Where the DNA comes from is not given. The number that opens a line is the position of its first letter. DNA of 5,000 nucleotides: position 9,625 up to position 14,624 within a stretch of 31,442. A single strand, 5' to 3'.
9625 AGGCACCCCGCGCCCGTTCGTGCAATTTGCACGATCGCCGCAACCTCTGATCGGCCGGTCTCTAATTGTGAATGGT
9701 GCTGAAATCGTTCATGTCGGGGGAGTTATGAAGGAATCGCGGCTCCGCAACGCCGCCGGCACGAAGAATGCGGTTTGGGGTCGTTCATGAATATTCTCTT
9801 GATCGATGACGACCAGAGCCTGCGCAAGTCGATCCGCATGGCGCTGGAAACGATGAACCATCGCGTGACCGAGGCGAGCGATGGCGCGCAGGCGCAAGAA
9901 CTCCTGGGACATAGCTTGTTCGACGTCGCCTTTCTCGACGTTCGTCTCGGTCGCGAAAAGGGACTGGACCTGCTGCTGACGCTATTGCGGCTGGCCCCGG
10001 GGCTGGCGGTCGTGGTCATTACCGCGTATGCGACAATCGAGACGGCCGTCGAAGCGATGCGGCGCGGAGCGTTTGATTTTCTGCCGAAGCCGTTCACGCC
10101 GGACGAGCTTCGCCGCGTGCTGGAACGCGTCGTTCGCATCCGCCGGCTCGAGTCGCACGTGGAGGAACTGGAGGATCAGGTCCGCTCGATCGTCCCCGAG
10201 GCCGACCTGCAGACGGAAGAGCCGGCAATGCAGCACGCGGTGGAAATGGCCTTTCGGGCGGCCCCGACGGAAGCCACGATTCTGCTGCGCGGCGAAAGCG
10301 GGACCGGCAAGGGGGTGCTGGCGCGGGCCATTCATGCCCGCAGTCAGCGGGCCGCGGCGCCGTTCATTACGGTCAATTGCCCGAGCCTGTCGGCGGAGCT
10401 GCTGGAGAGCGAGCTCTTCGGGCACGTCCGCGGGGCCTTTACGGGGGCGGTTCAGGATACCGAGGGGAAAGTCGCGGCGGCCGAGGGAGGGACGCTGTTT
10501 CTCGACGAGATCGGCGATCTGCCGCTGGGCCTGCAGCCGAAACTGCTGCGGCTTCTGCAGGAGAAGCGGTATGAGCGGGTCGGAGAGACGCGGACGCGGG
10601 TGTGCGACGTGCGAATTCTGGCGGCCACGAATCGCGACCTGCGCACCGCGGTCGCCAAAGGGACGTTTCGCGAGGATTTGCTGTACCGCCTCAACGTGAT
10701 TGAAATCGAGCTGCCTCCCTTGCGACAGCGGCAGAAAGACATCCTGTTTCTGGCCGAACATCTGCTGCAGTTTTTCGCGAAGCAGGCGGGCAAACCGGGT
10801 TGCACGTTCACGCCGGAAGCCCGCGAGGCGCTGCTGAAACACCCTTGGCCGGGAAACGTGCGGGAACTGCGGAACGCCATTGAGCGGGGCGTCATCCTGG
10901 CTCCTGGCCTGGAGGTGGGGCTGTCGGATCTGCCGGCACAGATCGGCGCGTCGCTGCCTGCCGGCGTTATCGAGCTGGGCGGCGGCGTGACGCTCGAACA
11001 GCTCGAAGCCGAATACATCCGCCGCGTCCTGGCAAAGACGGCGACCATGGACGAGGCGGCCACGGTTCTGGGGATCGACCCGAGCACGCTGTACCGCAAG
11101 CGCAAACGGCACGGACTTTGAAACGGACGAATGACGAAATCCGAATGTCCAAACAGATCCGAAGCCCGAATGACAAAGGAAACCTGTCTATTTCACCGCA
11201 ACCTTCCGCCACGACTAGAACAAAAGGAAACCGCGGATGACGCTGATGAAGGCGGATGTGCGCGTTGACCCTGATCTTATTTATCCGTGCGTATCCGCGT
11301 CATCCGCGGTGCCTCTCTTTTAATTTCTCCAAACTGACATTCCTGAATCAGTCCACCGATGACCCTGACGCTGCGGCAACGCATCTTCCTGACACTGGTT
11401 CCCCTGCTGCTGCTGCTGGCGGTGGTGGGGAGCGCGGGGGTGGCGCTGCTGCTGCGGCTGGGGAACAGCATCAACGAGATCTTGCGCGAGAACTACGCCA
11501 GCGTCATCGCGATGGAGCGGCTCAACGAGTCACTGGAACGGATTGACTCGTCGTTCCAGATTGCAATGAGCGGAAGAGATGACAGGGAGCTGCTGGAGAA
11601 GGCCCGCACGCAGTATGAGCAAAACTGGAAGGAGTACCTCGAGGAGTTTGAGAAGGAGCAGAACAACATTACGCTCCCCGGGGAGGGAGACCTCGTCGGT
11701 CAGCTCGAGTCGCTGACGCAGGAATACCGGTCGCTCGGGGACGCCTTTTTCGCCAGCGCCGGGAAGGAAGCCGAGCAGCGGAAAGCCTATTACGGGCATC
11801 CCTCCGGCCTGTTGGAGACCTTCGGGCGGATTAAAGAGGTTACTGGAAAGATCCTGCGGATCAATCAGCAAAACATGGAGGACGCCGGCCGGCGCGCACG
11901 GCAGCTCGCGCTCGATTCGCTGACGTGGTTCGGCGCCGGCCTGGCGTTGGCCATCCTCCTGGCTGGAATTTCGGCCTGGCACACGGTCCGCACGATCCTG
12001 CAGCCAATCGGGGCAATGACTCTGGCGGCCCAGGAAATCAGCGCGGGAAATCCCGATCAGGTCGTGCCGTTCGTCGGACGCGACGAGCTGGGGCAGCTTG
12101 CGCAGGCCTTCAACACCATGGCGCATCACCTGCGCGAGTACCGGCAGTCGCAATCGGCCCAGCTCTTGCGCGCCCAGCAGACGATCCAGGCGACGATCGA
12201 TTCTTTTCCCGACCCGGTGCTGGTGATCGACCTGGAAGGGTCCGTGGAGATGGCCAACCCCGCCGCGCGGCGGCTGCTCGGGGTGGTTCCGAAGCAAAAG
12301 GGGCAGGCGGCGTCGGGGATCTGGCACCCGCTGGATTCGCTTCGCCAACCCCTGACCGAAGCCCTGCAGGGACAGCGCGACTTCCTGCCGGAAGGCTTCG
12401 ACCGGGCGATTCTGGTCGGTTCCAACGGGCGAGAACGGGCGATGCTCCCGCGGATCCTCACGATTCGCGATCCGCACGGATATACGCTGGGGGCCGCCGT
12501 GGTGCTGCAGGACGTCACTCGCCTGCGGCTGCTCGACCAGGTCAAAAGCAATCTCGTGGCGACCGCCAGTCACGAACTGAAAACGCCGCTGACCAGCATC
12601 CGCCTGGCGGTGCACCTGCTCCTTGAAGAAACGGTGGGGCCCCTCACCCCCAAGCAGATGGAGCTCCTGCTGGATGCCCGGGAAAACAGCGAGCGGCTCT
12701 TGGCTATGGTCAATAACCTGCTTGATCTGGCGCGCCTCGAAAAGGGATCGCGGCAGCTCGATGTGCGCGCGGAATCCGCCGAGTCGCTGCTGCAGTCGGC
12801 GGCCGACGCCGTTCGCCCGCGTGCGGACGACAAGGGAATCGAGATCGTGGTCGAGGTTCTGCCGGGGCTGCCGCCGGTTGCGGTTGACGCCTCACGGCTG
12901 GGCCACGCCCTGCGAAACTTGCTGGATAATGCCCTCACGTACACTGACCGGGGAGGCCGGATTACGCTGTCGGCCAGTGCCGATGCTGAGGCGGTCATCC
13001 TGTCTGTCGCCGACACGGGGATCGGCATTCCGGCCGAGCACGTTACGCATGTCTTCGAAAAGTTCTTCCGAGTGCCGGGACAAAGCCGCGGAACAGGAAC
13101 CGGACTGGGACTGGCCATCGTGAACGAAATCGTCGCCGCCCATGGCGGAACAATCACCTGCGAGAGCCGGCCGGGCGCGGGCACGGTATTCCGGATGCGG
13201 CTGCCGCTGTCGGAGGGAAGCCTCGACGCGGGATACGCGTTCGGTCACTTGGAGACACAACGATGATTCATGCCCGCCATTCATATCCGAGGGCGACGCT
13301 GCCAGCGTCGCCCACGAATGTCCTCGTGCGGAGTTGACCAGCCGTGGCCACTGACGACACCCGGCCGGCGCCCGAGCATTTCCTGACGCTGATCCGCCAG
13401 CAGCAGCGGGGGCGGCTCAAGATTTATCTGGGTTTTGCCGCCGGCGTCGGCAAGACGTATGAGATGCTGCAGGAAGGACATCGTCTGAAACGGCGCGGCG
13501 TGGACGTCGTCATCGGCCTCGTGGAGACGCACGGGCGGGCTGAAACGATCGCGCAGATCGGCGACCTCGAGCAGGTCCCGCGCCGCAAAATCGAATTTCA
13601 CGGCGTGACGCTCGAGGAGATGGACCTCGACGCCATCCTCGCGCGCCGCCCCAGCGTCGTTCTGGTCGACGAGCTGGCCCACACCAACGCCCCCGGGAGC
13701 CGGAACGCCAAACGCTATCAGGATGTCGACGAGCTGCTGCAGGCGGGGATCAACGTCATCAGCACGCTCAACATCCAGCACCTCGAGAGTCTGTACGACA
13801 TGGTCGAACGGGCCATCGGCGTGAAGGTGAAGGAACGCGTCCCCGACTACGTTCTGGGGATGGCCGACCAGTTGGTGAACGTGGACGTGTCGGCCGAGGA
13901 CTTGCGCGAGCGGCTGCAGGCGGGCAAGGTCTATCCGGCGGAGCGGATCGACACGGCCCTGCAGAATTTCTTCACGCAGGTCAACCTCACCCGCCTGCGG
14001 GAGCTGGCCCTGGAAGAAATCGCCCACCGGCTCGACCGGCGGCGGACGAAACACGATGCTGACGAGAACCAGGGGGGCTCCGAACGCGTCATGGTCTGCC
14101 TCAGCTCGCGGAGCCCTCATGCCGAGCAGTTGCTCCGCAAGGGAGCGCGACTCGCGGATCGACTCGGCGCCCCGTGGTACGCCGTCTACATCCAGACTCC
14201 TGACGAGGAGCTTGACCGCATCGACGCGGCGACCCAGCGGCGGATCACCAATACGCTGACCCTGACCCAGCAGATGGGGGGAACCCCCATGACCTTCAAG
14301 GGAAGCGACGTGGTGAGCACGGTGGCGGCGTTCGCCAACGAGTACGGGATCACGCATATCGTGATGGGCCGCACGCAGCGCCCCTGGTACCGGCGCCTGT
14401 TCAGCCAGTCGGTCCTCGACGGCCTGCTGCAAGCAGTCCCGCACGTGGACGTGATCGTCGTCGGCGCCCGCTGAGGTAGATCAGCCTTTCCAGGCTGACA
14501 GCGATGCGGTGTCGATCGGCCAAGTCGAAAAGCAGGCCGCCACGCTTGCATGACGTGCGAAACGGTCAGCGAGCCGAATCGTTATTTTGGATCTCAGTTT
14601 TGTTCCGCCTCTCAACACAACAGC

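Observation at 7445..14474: Sigma-54-dependent three-component Kdp regulatory system (split KdpD + KinB/AlgB-like pair, no KdpE)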

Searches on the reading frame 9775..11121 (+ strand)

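Call 3: search_protein_families(library=pfam, proteins=[window:9775-11121:+])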
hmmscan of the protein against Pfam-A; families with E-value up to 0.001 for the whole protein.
window:9775-11121:+ (448 aa): 11 families
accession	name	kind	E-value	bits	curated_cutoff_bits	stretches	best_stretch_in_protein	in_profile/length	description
PF00158.32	Sigma54_activat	-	4.7e-67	225.3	20.2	1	147-312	3-168/168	Sigma-54 interaction domain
PF00072.30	Response_reg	-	1e-25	90.5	30.2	1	7-116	1-110/111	Response regulator receiver domain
PF25601.1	AAA_lid_14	-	2.3e-23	82.2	27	1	317-392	1-76/87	AAA+ ATPase lid domain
PF14532.12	Sigma54_activ_2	-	5.5e-14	53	25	1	163-316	18-138/138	Sigma-54 interaction domain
PF02954.25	HTH_8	-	2e-10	40.7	22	1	406-445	1-41/42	Bacterial regulatory protein, Fis family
PF07728.20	AAA_5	-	5.2e-09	36.7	22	1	169-287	2-123/139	AAA domain (dynein-related subfamily)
PF00004.35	AAA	-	8.1e-07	30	21.2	1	169-287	1-110/131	ATPase family associated with various cellular activities (AAA)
PF13191.12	AAA_16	-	2.4e-05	25.3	32.6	1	153-256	13-123/167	AAA ATPase domain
PF12728.13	HTH_17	-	9.2e-05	23.1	27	0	424-448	3-27/51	Helix-turn-helix domain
PF20432.4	Xre-like-HTH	-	0.00057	20.6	25.8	1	410-447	10-48/63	Antitoxin Xre-like helix-turn-helix domain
PF13401.12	AAA_22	-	0.00085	20.1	27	0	167-206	6-45/130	AAA domain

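Call 25: search_protein_families(library=ncbifam, proteins=[window:9787-11121:+], max_evalue=0.001)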
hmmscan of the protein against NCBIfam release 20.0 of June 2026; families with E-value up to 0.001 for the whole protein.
window:9787-11121:+ (444 aa): 107 families (the best 25 are shown)
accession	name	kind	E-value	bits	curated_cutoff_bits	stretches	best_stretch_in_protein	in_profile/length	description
NF008469.0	PRK11361.1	equivalog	8.7e-120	400.5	714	1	2-392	6-397/461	acetoacetate metabolism transcriptional regulator AtoC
TIGR02915.1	PEP_resp_reg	equivalog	2e-115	386.2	502.6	1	3-444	1-444/445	PEP-CTERM-box response regulator transcription factor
TIGR01818.1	ntrC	equivalog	2.9e-115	385.7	558.6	1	3-416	1-412/463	nitrogen regulation protein NR(I)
NF007689.0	PRK10365.1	equivalog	1.8e-106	356.6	760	1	2-439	7-439/441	sigma-54-dependent response regulator transcription factor ZraR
NF041946.1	LuxO_transreg_Vib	equivalog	2.3e-103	346.5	800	1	6-387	2-381/463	quorum-sensing sigma-54 dependent transcriptional regulator LuxO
NF011695.0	PRK15115.1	equivalog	2.6e-99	333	763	1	2-444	8-438/445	two-component system response regulator GlrR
TIGR01817.1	nifA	equivalog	2e-96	323.9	528.85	1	133-394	190-450/534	nif-specific transcriptional activator NifA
NF008176.1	PRK10923.1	equivalog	1.1e-95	321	620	1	3-388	6-387/469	nitrogen regulation protein NR(I)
NF051870.1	NAssimRespRegNtrX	equivalog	2.2e-94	316.9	600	1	2-443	3-451/452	nitrogen assimilation response regulator NtrX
NF038308.1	RNA_repair_RtcR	equivalog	4.6e-93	312.9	650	1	78-386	117-436/530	RNA repair transcriptional activator RtcR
NF050807.1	TransRegFlbDCaul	equivalog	7.4e-92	308.6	750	1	10-389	11-368/454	sigma-54-dependent transcriptional regulator FlbD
NF041552.1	TF_PrdR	equivalog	4.9e-91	305.8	795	1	122-440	248-574/577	sigma-54 dependent transcriptional regulator PrdR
NF049963.1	RespRegFlgRCampy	domain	2.7e-89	300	750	1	1-442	1-427/429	fla regulon two-component system response regulator FlgR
NF003451.0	PRK05022.1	equivalog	2.4e-87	293.8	476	1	113-376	160-427/512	nitric oxide reductase transcriptional regulator NorR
TIGR02329.1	propionate_PrpR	equivalog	1.1e-75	255.3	499.2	1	87-439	195-524/526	propionate catabolism operon regulatory protein PrpR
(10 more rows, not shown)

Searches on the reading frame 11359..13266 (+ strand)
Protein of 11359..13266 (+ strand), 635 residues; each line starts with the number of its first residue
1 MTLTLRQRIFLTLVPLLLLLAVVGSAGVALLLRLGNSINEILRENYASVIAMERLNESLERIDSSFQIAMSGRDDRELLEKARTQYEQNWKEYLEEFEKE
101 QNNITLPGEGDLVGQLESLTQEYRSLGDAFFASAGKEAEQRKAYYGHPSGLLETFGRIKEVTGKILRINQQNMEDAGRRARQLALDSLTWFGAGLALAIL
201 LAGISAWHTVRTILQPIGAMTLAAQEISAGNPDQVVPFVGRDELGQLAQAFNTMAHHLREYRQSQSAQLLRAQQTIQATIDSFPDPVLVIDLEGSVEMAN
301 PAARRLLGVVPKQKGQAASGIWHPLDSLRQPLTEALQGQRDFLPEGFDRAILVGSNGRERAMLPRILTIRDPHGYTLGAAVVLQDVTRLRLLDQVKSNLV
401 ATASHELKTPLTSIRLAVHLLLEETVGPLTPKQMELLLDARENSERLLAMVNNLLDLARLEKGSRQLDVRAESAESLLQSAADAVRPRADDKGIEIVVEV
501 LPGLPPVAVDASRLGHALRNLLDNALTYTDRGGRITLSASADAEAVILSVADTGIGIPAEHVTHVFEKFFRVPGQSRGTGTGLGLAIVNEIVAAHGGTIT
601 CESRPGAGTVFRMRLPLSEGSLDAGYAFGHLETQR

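Call 3: search_protein_families(library=pfam, proteins=[window:11359-13266:+])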
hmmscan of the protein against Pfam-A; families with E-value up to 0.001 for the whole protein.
window:11359-13266:+ (635 aa): 8 families
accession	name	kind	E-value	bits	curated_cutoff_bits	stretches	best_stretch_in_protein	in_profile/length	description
PF02518.31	HATPase_c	-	1.6e-32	112.7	26.4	1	510-618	2-110/111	Histidine kinase-, DNA gyrase B-, and HSP90-like ATPase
PF00512.31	HisKA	-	1.5e-18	67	26.9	1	396-463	2-66/66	His Kinase A (phospho-acceptor) domain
PF00672.30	HAMP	-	2.4e-15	57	25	1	210-260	3-53/53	HAMP domain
PF08448.16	PAS_4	-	7.9e-10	39.4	23.1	1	281-390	2-109/110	PAS fold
PF00989.32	PAS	-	2.2e-07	31.3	22.6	1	277-386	4-113/113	PAS fold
PF13188.13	PAS_8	-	1.1e-06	28.7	21.8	1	276-315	3-44/65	PAS domain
PF13426.13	PAS_9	-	0.00067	20.3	27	0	284-387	1-102/103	PAS domain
PF13581.12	HATPase_c_2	-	0.00071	20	27.4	0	513-614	31-126/127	Histidine kinase-like ATPase domain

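Call 25: search_protein_families(library=ncbifam, proteins=[window:11359-13266:+], max_evalue=0.001)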
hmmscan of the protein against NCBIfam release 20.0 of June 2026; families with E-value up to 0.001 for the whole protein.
window:11359-13266:+ (635 aa): 92 families (the best 25 are shown)
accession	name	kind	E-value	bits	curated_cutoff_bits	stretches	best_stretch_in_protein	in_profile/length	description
NF046044.1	PnpS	equivalog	6.4e-73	246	400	1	216-616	1-390/390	two-component system histidine kinase PnpS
NF033092.0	HK_WalK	equivalog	5.7e-72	243.1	725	1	191-617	179-594/594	cell wall metabolism sensor histidine kinase WalK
TIGR02966.1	phoR_proteo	equivalog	9.8e-62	208.9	334.2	1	272-614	4-332/333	phosphate regulon sensor histidine kinase PhoR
NF008468.0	PRK11360.1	equivalog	3.9e-58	197.3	646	1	159-620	172-611/616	two-component system sensor histidine kinase AtoS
NF040691.1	MtrAB_MtrB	equivalog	2e-56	192.1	450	2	380-620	255-495/507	MtrAB system histidine kinase MtrB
NF045911.1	TCSHisKinNblS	equivalog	1.3e-55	188.9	1000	1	206-616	198-619/621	two-component system sensor histidine kinase NblS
TIGR02956.1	TMAO_torS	equivalog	3.6e-50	171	676.5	1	394-625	462-690/967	TMAO reductase system sensor histidine kinase/response regulator TorS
TIGR01386.1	cztS_silS_copS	subfamily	1.2e-48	166.3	292.55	2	401-616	246-457/457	heavy metal sensor histidine kinase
NF008312.0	PRK11100.1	equivalog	1.3e-48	166.1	356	1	398-617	258-474/477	two-component system sensor histidine kinase CreC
NF012163.2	BaeS_SmeS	equivalog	2.8e-46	158.4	500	2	393-613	237-454/457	sensor histidine kinase efflux regulator BaeS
NF011874.0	PRK15347.1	equivalog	7.9e-46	156.5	852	1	394-619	396-616/921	two component system sensor kinase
NF041880.1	EPS_EpsF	equivalog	3e-42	144.7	900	1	272-616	142-492/492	response regulator EpsF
NF047874.1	MASE3_PAS_HK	subfamily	3.6e-42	145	560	1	391-618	393-626/655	MASE3 domain-containing sensor histidine kinase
NF007837.0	PRK10549.1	equivalog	8.3e-41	140.2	603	2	393-619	237-460/466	envelope stress sensor histidine kinase BaeS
NF033093.1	HK_VicK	exception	2.5e-38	131.9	680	1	217-619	41-437/448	cell wall metabolism sensor histidine kinase VicK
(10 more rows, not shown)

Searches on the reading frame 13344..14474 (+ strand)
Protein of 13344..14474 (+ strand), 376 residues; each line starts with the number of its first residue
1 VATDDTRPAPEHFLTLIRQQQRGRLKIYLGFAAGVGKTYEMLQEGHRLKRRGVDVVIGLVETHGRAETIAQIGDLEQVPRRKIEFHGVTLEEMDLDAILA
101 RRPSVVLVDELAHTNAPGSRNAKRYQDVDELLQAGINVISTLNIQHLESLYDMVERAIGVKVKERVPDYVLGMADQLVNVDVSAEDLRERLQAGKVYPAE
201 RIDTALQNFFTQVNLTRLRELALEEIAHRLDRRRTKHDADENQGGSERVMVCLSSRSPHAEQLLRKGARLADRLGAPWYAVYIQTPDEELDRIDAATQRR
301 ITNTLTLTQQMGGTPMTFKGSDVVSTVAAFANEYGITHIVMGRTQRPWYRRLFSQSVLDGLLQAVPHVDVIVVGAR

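Call 3: search_protein_families(library=pfam, proteins=[window:13344-14474:+])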
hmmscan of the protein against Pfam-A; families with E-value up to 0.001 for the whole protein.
window:13344-14474:+ (376 aa): 2 families
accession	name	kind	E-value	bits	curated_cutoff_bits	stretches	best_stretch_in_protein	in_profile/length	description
PF02702.23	KdpD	-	3.2e-95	317.9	26.1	1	21-229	1-209/210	Osmosensitive K+ channel His kinase sensor domain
PF00582.32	Usp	-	2e-10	41.8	24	1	247-373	3-140/141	Universal stress protein family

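Call 16: find_homologous_proteins(query=window:13344-14474:+, max_evalue=1e-20)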
Query window:13344-14474:+ (376 aa): 7999 proteins with E <= 1e-20 among 8000 candidates; the best 120 are listed.
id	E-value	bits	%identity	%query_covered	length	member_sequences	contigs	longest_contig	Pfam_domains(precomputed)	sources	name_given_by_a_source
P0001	1.1e-243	825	100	100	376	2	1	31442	PF02702.24,PF00582.33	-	-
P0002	4.2e-228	774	93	100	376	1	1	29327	PF02702.24,PF00582.33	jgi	jgi:two-component system sensor histidine kinase KdpD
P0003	5.3e-225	764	91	100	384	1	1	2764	PF02702.24,PF00582.33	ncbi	-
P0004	1.2e-224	763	91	100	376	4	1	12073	PF02702.24,PF00582.33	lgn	-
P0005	1.2e-223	759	91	100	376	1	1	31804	PF02702.24,PF00582.33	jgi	jgi:two-component system sensor histidine kinase KdpD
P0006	1.3e-222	756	92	99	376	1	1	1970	PF02702.24,PF00582.33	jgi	jgi:two-component system sensor histidine kinase KdpD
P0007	2.0e-221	752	91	100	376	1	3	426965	PF02702.24,PF00582.33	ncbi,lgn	-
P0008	2.3e-221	752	91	99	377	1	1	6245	PF02702.24,PF00582.33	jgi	jgi:two-component system sensor histidine kinase KdpD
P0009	4.3e-220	748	90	100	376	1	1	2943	PF02702.24,PF00582.33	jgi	jgi:two-component system sensor histidine kinase KdpD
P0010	9.1e-220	747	90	100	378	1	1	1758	PF02702.24,PF00582.33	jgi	jgi:two-component system sensor histidine kinase KdpD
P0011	3.6e-219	745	90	100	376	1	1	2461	PF02702.24,PF00582.33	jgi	jgi:two-component system sensor histidine kinase KdpD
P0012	6.9e-219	744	90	100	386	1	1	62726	PF02702.24,PF00582.33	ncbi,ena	-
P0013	1.3e-218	743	90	100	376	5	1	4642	PF02702.24,PF00582.33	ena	-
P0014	2.7e-218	742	89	100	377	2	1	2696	PF02702.24,PF00582.33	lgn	-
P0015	2.9e-218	742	89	100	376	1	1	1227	PF02702.24,PF00582.33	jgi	jgi:two-component system sensor histidine kinase KdpD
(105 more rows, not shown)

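Call 17: find_related_loci(query=window:13344-14474:+, collection=genome_contigs, flank=10000)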
Query window:13344-14474:+ (376 aa) in genome_contigs; peptide patterns used: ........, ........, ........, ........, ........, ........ (x = any residue, [..] = any of these).
599 stretches matched a pattern (row limit reached: there are more); 577 encode a relative of the query (tblastn E <= 1e-3); the best 80 are kept; 80 distinct loci.
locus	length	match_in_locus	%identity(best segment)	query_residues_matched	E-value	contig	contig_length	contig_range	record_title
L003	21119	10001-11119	78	1-373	0e+0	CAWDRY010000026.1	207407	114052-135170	MAG: uncultured Gemmataceae bacterium isolate MFD04492.bin.2.10 genome assembly, contig: contig_2507, whole genome shotg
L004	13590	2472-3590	77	1-373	0e+0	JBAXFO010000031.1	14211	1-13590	MAG: Planctomycetota bacterium isolate ELA273 MAG273_31, whole genome shotgun sequence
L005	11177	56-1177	76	1-374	0e+0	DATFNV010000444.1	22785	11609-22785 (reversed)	MAG TPA_asm: Gemmataceae bacterium isolate SMAG_U9260 k141_488133, whole genome shotgun sequence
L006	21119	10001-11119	78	4-376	0e+0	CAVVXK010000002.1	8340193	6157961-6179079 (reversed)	MAG: uncultured Planctomycetaceae bacterium isolate MFD04540.bin.1.38 genome assembly, contig: contig_4381, whole genome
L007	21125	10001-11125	74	1-375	0e+0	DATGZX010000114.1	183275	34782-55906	MAG TPA_asm: Gemmataceae bacterium isolate SMAG_U10675 k141_11659, whole genome shotgun sequence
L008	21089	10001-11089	77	4-366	0e+0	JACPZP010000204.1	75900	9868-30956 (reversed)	MAG: Planctomycetota bacterium isolate NC_groundwater_892_Pr1_S2p5_60_19 Montesol18_S2p5_coassembly_scaffold_1356607, wh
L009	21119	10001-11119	77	1-373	0e+0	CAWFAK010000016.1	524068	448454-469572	MAG: uncultured Planctomycetaceae bacterium isolate MFD00964.bin.2.177 genome assembly, contig: contig_94148, whole geno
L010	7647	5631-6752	74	1-374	0e+0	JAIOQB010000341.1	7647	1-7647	MAG: Planctomycetia bacterium isolate LakeFargette_0920_ALND_MAG_62_14 LacPavin_0920_ALND_scaffold_412231, whole genome 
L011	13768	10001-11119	75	1-373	0e+0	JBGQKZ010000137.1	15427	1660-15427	MAG: Gemmataceae bacterium isolate OBJ2_061818_050_5 k141_2112090_length_15427_cov_23.9323, whole genome shotgun sequenc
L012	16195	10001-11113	70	1-372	0e+0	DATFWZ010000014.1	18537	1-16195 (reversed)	MAG TPA_asm: Gemmataceae bacterium isolate SMAG_U9504 k141_28486, whole genome shotgun sequence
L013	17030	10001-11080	75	5-365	0e+0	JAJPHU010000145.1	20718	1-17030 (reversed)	MAG: Planctomycetota bacterium isolate Centralia_MAG_199 k107_7349620, whole genome shotgun sequence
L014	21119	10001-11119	71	1-373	2e-179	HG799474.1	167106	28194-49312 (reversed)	Gemmata sp. IIL30 genomic scaffold, scaffold00013, whole genome shotgun sequence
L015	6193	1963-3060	69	1-366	3e-178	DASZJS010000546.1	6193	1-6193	MAG TPA_asm: Gemmata sp. isolate SMAG_U6635 k141_6996556, whole genome shotgun sequence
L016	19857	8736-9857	70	1-374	1e-174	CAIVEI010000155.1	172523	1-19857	MAG: uncultured Schlesneria sp. isolate AM-lipid-02-D2_bin-1310 genome assembly, contig: bin-1310:155/211, whole genome 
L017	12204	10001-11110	69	3-376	2e-174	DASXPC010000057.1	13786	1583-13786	MAG TPA_asm: Fimbriiglobus sp. isolate SMAG_U5398 k141_2537917, whole genome shotgun sequence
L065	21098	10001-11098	55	13-376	2e-129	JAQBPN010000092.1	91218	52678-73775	MAG: Fibrobacteres bacterium isolate RYN_348 scaffold_465453, whole genome shotgun sequence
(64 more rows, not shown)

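Call 25: search_protein_families(library=ncbifam, proteins=[window:13344-14474:+], max_evalue=0.001)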
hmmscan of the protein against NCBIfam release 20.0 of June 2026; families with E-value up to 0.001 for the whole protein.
window:13344-14474:+ (376 aa): 2 families
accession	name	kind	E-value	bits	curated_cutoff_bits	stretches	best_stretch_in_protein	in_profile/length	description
NF038185.1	KdpD_non_kinase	exception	2e-118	395.9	550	1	7-374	3-371/373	KdpD-like non-kinase potassium sensor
NF007793.0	PRK10490.1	equivalog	4.6e-109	365.7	1123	1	2-374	2-373/895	two-component system sensor histidine kinase KdpD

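Call 28: search_solved_structures(query=window:13344-14474:+, show_alignments=2)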
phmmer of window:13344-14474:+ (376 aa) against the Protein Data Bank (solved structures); distinct sequences matched with E-value up to 0.001: 1.
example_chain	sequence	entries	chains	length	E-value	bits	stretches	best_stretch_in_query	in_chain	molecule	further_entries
2r8r_A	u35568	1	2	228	4.5e-71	242.9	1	21-232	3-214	Sensor protein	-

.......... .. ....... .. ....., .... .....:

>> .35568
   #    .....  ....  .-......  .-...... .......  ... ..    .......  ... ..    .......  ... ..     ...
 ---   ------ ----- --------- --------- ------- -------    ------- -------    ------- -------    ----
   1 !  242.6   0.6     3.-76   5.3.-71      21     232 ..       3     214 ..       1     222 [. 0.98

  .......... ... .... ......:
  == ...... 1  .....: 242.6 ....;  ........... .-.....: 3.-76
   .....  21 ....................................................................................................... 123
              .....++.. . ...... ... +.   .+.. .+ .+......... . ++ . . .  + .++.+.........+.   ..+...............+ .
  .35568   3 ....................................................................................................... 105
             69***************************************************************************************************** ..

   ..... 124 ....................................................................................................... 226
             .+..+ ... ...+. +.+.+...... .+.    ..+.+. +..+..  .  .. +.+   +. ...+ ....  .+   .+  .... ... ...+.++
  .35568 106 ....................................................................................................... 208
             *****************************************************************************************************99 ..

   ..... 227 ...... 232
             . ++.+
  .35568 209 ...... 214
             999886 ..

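Call 60: search_protein_families(library=pfam, proteins=[L016:4055-4936:-, L016:3318-3875:-, L016:2594-3238:-, L065:16215-18155:+, L065:18225-18857:+, L065:18879-20423:+, L065:9980-11635:+, L065:11683-14100:+, L065:14514-15995:+], max_evalue=0.0001)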
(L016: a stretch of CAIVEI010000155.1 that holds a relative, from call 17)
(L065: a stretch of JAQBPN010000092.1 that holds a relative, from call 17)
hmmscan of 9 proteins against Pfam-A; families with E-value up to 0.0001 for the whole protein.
L016:4055-4936:- (293 aa): 1 family
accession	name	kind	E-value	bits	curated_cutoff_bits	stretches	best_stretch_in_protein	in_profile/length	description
PF14105.11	DUF4278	-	6.9e-10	39.6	25.3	0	202-263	3-57/57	Domain of unknown function (DUF4278)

L016:3318-3875:- (185 aa): 0 families

L016:2594-3238:- (214 aa): 1 family
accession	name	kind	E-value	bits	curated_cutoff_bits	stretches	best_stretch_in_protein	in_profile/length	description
PF00909.26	Ammonium_transp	-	6.3e-15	55.2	23.2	1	70-128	1-59/399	Ammonium Transporter Family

L065:16215-18155:+ (646 aa): 1 family
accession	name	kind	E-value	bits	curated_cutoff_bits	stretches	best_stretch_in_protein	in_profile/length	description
PF01145.31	Band_7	-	4.6e-17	63.1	23.6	1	305-519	2-172/176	SPFH domain / Band 7 family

L065:18225-18857:+ (210 aa): 1 family
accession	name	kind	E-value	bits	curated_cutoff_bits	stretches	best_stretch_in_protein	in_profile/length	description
PF03352.18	Adenine_glyco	-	5.1e-82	274.4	25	1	16-188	4-176/177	Methyladenine glycosylase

L065:18879-20423:+ (514 aa): 0 families

L065:9980-11635:+ (551 aa): 2 families
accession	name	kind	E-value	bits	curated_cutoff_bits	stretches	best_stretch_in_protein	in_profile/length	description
PF02702.23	KdpD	-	1.5e-89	299.4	26.1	1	16-225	1-210/210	Osmosensitive K+ channel His kinase sensor domain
PF00359.27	PTS_EIIA_2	-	2.6e-18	66.8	27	1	405-545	2-142/144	Phosphoenolpyruvate-dependent sugar phosphotransferase system, EIIA 2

L065:11683-14100:+ (805 aa): 0 families

L065:14514-15995:+ (493 aa): 1 family
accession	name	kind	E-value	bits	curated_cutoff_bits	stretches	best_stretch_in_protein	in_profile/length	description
PF11138.13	DUF2911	-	2.1e-50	170.8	27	1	232-374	1-144/145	Protein of unknown function (DUF2911)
